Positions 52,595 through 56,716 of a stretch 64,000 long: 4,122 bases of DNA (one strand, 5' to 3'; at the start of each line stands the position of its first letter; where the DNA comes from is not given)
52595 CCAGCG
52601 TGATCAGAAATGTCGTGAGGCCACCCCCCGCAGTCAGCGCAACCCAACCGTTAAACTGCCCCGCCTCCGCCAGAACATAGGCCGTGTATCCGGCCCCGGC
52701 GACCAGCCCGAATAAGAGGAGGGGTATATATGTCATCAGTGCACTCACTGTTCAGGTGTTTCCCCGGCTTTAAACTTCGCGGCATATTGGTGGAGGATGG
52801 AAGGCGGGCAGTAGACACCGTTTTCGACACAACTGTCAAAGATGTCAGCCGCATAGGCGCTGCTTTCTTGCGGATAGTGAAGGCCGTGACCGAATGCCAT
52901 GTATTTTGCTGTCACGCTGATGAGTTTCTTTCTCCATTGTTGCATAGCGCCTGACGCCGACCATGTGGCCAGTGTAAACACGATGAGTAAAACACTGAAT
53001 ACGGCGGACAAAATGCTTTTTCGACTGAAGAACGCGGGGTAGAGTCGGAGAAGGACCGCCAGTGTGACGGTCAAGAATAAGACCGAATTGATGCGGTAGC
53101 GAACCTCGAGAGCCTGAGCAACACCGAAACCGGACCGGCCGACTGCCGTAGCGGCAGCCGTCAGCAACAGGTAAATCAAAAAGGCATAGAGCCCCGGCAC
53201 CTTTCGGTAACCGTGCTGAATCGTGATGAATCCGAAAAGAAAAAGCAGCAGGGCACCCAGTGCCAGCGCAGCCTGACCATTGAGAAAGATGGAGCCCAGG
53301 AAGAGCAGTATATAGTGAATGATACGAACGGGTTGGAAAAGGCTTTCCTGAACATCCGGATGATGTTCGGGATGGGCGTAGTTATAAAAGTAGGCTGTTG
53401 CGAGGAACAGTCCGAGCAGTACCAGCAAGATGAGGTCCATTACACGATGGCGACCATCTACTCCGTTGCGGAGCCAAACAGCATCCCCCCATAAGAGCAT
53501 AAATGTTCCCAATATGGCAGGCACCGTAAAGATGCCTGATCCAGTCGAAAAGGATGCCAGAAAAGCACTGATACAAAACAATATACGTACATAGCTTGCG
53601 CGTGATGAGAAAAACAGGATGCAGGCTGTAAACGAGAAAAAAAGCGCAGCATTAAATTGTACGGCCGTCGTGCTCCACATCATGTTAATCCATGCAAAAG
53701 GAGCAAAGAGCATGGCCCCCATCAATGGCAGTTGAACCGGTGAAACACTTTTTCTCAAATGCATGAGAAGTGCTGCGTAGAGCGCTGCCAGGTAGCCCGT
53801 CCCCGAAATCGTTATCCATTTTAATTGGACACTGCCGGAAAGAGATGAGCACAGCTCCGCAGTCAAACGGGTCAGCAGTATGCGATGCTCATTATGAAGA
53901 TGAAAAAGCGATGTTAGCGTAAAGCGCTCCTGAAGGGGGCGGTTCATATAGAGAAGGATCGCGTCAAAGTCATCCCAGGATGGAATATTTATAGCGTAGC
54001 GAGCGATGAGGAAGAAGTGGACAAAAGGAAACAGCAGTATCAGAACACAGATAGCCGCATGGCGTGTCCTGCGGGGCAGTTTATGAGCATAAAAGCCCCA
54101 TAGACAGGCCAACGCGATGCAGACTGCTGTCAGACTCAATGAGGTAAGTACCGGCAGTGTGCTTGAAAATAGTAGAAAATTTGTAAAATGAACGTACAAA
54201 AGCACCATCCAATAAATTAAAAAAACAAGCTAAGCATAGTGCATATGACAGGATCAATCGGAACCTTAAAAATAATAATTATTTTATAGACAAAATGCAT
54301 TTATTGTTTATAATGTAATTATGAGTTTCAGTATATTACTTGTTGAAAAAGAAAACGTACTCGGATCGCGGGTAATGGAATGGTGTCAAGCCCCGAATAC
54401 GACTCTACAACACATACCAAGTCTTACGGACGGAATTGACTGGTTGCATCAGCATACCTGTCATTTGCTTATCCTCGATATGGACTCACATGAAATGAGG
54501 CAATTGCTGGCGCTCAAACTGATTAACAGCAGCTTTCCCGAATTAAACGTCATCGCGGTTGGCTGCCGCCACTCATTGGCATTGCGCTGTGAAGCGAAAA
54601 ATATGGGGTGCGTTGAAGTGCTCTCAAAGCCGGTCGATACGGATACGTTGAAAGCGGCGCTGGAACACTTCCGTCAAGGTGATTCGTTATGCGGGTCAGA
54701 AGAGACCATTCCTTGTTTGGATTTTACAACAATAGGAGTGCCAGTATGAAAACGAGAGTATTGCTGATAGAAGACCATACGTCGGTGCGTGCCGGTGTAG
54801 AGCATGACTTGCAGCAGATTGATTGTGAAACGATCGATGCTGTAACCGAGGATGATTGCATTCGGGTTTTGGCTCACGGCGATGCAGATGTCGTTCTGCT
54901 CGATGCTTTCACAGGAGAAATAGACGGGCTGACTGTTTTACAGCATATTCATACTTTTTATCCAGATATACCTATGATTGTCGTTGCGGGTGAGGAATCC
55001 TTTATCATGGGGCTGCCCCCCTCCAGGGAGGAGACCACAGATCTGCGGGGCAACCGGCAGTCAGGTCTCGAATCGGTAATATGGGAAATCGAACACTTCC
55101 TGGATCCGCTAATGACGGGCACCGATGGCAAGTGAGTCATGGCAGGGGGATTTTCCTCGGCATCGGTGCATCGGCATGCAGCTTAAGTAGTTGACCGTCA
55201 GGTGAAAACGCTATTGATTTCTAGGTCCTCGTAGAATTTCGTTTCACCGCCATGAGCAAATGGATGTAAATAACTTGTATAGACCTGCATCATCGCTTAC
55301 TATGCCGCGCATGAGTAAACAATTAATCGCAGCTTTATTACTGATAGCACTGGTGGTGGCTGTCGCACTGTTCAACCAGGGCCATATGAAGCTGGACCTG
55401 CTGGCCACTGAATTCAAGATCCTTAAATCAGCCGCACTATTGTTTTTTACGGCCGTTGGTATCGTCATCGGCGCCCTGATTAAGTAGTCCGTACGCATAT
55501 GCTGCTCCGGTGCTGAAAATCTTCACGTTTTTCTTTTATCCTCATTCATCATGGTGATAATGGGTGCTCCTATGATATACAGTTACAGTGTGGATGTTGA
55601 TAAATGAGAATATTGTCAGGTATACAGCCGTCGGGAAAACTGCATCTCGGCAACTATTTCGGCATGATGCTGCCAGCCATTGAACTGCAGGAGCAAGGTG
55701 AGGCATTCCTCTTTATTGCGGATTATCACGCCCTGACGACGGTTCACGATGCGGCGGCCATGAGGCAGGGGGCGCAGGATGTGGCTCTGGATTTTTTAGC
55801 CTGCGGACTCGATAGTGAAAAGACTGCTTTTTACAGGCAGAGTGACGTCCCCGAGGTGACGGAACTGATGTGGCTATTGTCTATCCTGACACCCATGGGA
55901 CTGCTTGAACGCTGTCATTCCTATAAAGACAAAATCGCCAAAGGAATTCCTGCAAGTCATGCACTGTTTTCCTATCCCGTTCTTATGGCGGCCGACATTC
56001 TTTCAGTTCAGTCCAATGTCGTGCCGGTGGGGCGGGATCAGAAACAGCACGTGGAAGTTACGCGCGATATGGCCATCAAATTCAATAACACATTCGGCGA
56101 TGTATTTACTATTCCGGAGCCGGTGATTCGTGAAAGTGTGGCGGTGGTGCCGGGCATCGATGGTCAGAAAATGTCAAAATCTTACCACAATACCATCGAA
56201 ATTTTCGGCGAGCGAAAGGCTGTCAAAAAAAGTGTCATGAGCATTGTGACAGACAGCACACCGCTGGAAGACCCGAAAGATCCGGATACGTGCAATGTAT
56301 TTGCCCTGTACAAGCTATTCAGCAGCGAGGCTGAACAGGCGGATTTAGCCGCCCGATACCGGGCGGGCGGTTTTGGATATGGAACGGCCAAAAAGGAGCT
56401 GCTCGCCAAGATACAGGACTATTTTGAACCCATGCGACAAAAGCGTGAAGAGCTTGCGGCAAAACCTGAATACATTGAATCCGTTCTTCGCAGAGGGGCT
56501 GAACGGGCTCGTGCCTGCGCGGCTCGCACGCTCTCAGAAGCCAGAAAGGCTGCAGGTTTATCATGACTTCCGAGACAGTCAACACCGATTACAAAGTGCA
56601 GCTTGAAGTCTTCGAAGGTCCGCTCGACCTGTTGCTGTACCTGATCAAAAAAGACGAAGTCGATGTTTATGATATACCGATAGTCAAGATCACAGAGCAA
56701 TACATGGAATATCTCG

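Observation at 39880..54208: ABC-transporter-dependent glycan biosynthesis island of 14 kb with unusually large multi-domain glycosyltransferases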

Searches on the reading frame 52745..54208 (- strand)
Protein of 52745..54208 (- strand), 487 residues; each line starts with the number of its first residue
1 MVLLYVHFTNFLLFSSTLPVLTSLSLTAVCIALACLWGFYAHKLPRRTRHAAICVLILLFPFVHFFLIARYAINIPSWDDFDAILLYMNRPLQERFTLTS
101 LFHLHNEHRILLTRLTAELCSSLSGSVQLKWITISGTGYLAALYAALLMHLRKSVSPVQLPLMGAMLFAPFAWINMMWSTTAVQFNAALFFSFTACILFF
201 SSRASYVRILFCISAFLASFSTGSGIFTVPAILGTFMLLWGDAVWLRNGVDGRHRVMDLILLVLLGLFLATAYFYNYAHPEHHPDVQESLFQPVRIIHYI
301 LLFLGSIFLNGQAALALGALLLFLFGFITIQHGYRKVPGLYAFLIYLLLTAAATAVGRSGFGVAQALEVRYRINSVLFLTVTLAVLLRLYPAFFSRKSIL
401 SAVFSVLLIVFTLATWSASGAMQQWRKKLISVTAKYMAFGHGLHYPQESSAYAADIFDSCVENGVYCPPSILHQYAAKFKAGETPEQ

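Call 3: search_protein_families(library=pfam, proteins=[window:52745-54208:-], max_evalue=0.01)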
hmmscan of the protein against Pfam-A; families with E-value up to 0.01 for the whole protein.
window:52745-54208:- (487 aa): 0 families

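Call 6: search_protein_families(library=ncbifam, proteins=[window:52745-54208:-], max_evalue=0.001)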
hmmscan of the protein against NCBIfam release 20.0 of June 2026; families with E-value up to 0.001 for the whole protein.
window:52745-54208:- (487 aa): 0 families

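Call 19: find_homologous_proteins(query=window:52745-54208:-)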
Query window:52745-54208:- (487 aa): 17 proteins with E <= 0.001 among 8000 candidates.
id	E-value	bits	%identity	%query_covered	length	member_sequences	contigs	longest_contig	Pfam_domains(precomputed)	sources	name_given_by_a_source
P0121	0.0e+0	1072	100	100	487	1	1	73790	-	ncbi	-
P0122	8.7e-98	346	41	93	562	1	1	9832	-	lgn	-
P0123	1.4e-74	270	38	89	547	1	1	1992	-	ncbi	-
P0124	2.3e-55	207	32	89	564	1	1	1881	-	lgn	-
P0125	5.8e-54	202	33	87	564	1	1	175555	-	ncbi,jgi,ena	-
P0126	1.1e-46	178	32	90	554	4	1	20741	-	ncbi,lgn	-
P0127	1.2e-40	158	31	84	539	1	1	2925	-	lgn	-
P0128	8.8e-18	83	29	86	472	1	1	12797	-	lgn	-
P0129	7.3e-17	80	24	94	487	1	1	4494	-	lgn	-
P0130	8.1e-17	79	27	82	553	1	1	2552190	-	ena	-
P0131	1.3e-12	66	27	74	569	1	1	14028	-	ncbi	-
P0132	5.7e-12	63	27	81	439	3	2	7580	-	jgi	jgi:hypothetical protein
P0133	5.2e-10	57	25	70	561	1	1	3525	-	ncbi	-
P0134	9.3e-9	53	29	67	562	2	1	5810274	-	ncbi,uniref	ncbi:hypothetical protein [Emticicia sp. SJ17W-69]|uniref:hypothetical protein n=1 Tax=Emticicia sp.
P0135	4.0e-6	44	26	76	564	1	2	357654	-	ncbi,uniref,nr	ncbi:hypothetical protein [Telluribacter humicola]|uniref:hypothetical protein n=1 Tax=Telluribacter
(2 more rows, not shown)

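Call 28: predict_structure(alignment_id=A1)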
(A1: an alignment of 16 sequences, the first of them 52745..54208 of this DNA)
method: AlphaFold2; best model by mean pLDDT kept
length: 487 residues; sequences in the alignment: 16
mean_pLDDT: 91.0   pTM: 0.90
mean pLDDT of the five models: 91.0, 90.9, 90.1, 89.3, 89.2
residues with pLDDT >= 90: 389; 70-90: 65; 50-70: 20; < 50: 13
segments of 3 or more residues with pLDDT < 50: 2-14
pLDDT, mean of each block of 10 residues (from residue 1): 43 56 90 94 93 95 95 93 95 91 89 97 96 97 97 94 95 87 96 98 95 98 97 95 59 87 97 90 88 97 95 97 98 96 98 95 93 96 97 95 96 91 92 92 70 93 96 94 75
secondary structure, 60 per line:
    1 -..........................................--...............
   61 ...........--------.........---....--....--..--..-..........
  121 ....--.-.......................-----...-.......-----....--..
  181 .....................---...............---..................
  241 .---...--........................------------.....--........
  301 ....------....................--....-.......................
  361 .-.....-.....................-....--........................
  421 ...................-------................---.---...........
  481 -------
elements in order: H2-43 H46-71 H80-88 H92-95 H98-101 H111-124 H129-151 H161-167 H173-176 H179-201 H205-219 H223-241 H250-273 H286-290 H293-304 H311-330 H333-336 H338-361 H363-367 H369-389 H391-394 H397-439 H447-462 H470-480

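Call 37: find_encoding_contigs(protein=P0125, flank=10000, max_places=1)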
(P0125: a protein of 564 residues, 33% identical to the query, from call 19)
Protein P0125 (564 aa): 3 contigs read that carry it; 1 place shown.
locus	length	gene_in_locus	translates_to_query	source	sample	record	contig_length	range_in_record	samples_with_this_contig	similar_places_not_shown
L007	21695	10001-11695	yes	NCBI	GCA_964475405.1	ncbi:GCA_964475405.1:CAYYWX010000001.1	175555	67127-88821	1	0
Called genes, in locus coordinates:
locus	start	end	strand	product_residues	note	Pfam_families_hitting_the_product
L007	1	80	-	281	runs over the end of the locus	PF05157:MshEN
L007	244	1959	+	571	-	PF05157:MshEN, PF00437:T2SSE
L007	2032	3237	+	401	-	PF00482:T2SSF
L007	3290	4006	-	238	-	PF22935:RM44_endonuclase (faint), PF14622:Ribonucleas_3_3, PF00636:Ribonuclease_3, PF00035:dsrm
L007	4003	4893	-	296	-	PF02899:Phage_int_SAM_1, PF00589:Phage_integrase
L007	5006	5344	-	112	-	-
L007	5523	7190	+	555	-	PF00920:ILVD_EDD_N, PF24877:ILV_EDD_C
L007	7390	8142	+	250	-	-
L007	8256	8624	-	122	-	PF15891:Nuc_deoxyri_tr2 (weak), PF05014:Nuc_deoxyrib_tr (weak)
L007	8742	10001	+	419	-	PF00919:UPF0004, PF04055:Radical_SAM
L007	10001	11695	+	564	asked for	-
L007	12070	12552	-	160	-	PF10502:Peptidase_S26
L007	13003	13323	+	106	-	-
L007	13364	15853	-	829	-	-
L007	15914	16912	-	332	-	PF04041:Glyco_hydro_130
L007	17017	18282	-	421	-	PF10114:PocR (weak), PF00165:HTH_AraC (faint), PF12833:HTH_18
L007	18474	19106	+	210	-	PF02607:B12-binding_2, PF02310:B12-binding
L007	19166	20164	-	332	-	PF04055:Radical_SAM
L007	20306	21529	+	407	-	PF01676:Metalloenzyme, PF00884:Sulfatase (faint)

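Call 38: find_encoding_contigs(protein=P0122, flank=10000, max_places=1)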
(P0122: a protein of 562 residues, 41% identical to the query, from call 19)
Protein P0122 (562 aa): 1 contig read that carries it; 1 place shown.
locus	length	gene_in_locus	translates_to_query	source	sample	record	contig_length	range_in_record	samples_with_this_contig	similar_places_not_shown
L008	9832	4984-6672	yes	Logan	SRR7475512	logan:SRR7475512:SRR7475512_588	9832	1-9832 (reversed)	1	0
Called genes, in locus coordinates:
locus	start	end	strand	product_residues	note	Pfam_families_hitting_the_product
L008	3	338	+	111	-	?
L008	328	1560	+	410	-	PF00764:Arginosuc_synth, PF20979:Arginosuc_syn_C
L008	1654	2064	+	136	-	-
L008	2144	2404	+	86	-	PF04221:RelB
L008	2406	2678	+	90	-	PF15738:YafQ_toxin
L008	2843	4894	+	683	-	-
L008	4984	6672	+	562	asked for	-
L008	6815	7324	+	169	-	PF13302:Acetyltransf_3, PF00583:Acetyltransf_1, PF13673:Acetyltransf_10 (weak)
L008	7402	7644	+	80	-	PF21742:DUF6868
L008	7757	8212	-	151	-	PF04073:tRNA_edit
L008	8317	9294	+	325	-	PF02423:OCD_Mu_crystall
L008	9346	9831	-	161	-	?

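Call 39: find_encoding_contigs(protein=P0126, flank=10000, max_places=1)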
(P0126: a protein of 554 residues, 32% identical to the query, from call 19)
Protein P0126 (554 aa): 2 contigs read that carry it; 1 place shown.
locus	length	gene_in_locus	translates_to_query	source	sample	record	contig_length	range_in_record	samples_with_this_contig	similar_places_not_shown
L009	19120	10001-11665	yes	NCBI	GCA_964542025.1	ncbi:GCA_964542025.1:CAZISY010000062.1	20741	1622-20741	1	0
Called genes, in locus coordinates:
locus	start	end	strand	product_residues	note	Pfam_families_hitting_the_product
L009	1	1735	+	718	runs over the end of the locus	PF00999:Na_H_Exchanger, PF00359:PTS_EIIA_2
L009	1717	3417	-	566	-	PF07969:Amidohydro_3, PF01979:Amidohydro_1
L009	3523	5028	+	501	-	PF13581:HATPase_c_2, PF00583:Acetyltransf_1 (faint)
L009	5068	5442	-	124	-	PF11325:DUF3127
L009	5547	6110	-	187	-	PF00293:NUDIX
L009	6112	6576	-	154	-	PF00111:Fer2 (weak), PF01799:Fer2_2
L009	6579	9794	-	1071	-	PF01315:Ald_Xan_dh_C, PF02738:MoCoBD_1, PF20256:MoCoBD_2, PF00941:FAD_binding_5, PF03450:CO_deh_flav_C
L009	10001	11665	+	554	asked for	-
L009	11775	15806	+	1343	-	PF03065:Glyco_hydro_57, PF16760:CBM53 (faint)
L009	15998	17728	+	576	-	PF00999:Na_H_Exchanger, PF00359:PTS_EIIA_2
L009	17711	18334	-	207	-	PF02581:TMP-TENI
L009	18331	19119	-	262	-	?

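Call 78: search_protein_families(library=pfam, alignment_id=A1, max_evalue=1)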
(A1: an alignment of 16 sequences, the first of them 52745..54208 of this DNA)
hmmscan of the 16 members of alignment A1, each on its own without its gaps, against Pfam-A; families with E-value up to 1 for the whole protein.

A. member 1, window:52745-54208:- (487 aa): 1 family
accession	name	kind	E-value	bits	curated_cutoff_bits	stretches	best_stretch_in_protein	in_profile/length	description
PF24858.1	AGMP_C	-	0.013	15.9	28.3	1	380-427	6-53/88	Alkylglycerol monooxygenase C-terminal domain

B. families by the number of members that match (of 16 scanned): 13 families
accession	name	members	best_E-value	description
PF13946.11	DUF4214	6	0.00049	Domain of unknown function (DUF4214)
PF07695.17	7TMR-DISM_7TM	2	8.6e-05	7TM diverse intracellular signalling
PF24858.1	AGMP_C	1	0.013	Alkylglycerol monooxygenase C-terminal domain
PF17870.6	Insulin_TMD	1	0.022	Insulin receptor trans-membrane segment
PF12576.13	DUF3754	1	0.031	Protein of unknown function (DUF3754)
PF13817.11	DDE_Tnp_IS66_C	1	0.042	IS66 C-terminal element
PF04246.17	RseC_MucC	1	0.061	Positive regulator of sigma(E), RseC/MucC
PF16079.10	Phage_holin_5_2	1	0.064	Phage holin family Hol44, in holin superfamily V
PF20064.4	DUF6463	1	0.13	Family of unknown function (DUF6463)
PF12911.12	OppC_N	1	0.13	N-terminal TM domain of oligopeptide transport permease C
PF13567.11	DUF4131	1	0.37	Domain of unknown function (DUF4131)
PF10166.14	DUF2368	1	0.66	Uncharacterised conserved protein (DUF2368)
PF10777.14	YlaC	1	0.8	Inner membrane protein YlaC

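Call 79: search_protein_representatives(alignment_id=A1)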
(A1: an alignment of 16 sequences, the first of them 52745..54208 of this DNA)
Query: 16 sequences, 480 profile positions. Proteins with E-value up to 0.001 (for the whole library): 14730; up to 1e-10: 10450; up to 1e-30: 3499. The best 150 are listed.
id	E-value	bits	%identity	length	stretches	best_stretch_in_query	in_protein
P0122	6.2e-167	572.4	-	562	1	6-479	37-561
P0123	7.4e-163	558.9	-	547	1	12-473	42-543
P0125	8.7e-156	535.6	-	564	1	12-477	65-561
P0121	1.7e-153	528.1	-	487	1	1-479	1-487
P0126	9.9e-152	522.2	-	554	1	7-466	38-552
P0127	5.9e-149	513.1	-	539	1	12-475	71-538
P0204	2.0e-125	435.5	-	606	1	47-473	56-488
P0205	1.3e-124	432.8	-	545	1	46-462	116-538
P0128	1.3e-121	423.0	-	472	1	12-474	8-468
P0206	5.2e-121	420.9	-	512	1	6-468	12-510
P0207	2.4e-108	379.1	-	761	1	48-462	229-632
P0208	1.8e-107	376.3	-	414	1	41-459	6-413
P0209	6.9e-107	374.4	-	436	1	42-462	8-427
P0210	1.2e-106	373.5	-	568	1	40-475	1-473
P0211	5.3e-105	368.1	-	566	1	44-472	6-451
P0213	4.0e-103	361.9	-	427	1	47-460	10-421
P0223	1.1e-98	347.3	-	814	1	41-463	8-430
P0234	4.5e-97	342.0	-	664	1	51-473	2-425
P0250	3.8e-94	332.3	-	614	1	45-473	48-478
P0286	1.7e-87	310.4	-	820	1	43-464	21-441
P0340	6.2e-82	292.0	-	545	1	42-439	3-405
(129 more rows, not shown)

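Call 80: search_protein_families(library=pfam, proteins=[P0204, P0207, P0208, P0210, P0213, P0223, P0234, P0250, P0286, P0340], max_evalue=0.01)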
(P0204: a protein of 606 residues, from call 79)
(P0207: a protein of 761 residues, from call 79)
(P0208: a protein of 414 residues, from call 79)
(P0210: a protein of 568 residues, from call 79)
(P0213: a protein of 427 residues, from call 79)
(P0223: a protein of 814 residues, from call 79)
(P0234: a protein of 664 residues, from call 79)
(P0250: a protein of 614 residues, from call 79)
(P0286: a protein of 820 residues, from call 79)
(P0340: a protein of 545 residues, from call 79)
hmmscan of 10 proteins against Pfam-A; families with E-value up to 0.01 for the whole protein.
P0204 (606 aa): 0 families

P0207 (761 aa): 0 families

P0208 (414 aa): 0 families

P0210 (568 aa): 0 families

P0213 (427 aa): 0 families

P0223 (814 aa): 0 families

P0234 (664 aa): 0 families

P0250 (614 aa): 0 families

P0286 (820 aa): 0 families

P0340 (545 aa): 0 families

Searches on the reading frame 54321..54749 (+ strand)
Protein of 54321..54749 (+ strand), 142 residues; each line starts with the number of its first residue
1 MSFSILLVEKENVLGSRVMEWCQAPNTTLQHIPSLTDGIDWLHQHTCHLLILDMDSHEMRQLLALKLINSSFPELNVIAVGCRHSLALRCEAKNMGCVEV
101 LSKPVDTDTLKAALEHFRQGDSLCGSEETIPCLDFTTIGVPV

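Call 5: search_protein_families(library=pfam, proteins=[window:54321-54749:+], max_evalue=0.001)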
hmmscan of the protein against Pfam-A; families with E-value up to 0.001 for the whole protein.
window:54321-54749:+ (142 aa): 1 family
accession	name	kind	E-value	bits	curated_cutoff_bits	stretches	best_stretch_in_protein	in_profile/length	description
PF00072.30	Response_reg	-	1.3e-10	41.9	30.2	1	5-114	1-110/111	Response regulator receiver domain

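Call 66: search_protein_families(library=ncbifam, proteins=[window:54321-54749:+], max_evalue=0.00001)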
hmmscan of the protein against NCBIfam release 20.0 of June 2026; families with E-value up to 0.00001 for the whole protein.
window:54321-54749:+ (142 aa): 4 families
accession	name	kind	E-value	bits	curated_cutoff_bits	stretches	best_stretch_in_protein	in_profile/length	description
NF033791.1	ActR_PrrA_rreg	equivalog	2.5e-06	27.6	250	1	4-116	3-115/173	ActR/PrrA/RegA family redox response regulator transcription factor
NF007969.0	PRK10693.1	equivalog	5.3e-06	25.7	329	1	4-108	9-114/337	two-component system response regulator RssB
TIGR01818.1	ntrC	equivalog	5.9e-06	25.3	558.6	1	37-111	33-107/463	nitrogen regulation protein NR(I)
NF041946.1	LuxO_transreg_Vib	equivalog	9.6e-06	24.6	800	0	35-115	29-109/463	quorum-sensing sigma-54 dependent transcriptional regulator LuxO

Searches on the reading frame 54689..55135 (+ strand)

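Call 5: search_protein_families(library=pfam, proteins=[window:54689-55135:+], max_evalue=0.001)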
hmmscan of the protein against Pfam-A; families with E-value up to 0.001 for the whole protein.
window:54689-55135:+ (148 aa): 1 family
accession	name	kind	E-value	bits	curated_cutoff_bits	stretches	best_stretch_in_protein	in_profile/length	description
PF00072.30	Response_reg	-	4.5e-10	40.1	30.2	1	24-103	1-80/111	Response regulator receiver domain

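Call 66: search_protein_families(library=ncbifam, proteins=[window:54689-55135:+], max_evalue=0.00001)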
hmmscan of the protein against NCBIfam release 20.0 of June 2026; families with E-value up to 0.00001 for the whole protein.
window:54689-55135:+ (148 aa): 8 families
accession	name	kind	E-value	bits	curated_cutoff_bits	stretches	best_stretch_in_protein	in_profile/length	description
TIGR01818.1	ntrC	equivalog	4e-09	35.8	558.6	1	24-107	1-84/463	nitrogen regulation protein NR(I)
NF046020.1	HisKinCckABruc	equivalog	4.9e-09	34.6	1000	1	20-110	748-842/868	cell cycle histidine kinase CckA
NF045505.1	RR_RssB_Pseudo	equivalog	2.9e-07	29.9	700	1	21-102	5-86/394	two-component system response regulator RssB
NF007018.1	PRK09483.1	equivalog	1.1e-06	28.5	280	1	23-100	3-82/217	UvrY/SirA/GacA family response regulator transcription factor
NF007935.0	PRK10651.1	equivalog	4.3e-06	26.1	250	1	20-97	5-84/216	two-component system response regulator NarL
NF051870.1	NAssimRespRegNtrX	equivalog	6.7e-06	25.2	600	1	23-102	3-84/452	nitrogen assimilation response regulator NtrX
NF041945.1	LuxN_Vibrio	equivalog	7.4e-06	24.3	1550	1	20-103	719-802/839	quorum-sensing autoinducer 1 sensor kinase/phosphatase LuxN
NF045991.1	RespRegCtrARhodob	equivalog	8.3e-06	25.7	350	0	23-103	2-82/224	response regulator transcription factor CtrA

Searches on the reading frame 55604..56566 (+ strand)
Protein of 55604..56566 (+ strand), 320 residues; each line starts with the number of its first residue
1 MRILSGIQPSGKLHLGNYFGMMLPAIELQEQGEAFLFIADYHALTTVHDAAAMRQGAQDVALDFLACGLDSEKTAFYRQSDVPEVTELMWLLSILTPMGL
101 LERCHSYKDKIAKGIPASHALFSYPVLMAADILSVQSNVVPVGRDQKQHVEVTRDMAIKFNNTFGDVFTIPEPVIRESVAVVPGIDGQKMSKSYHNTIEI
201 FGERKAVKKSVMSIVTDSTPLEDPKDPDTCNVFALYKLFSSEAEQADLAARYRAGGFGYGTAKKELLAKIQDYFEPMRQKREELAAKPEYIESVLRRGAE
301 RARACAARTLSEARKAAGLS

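Call 5: search_protein_families(library=pfam, proteins=[window:55604-56566:+], max_evalue=0.001)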
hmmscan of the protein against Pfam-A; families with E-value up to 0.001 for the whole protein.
window:55604-56566:+ (320 aa): 1 family
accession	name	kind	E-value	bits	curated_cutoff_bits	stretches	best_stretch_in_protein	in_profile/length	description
PF00579.31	tRNA-synt_1b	-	4.2e-62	210.6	21.1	1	1-274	6-291/292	tRNA synthetases class I (W and Y)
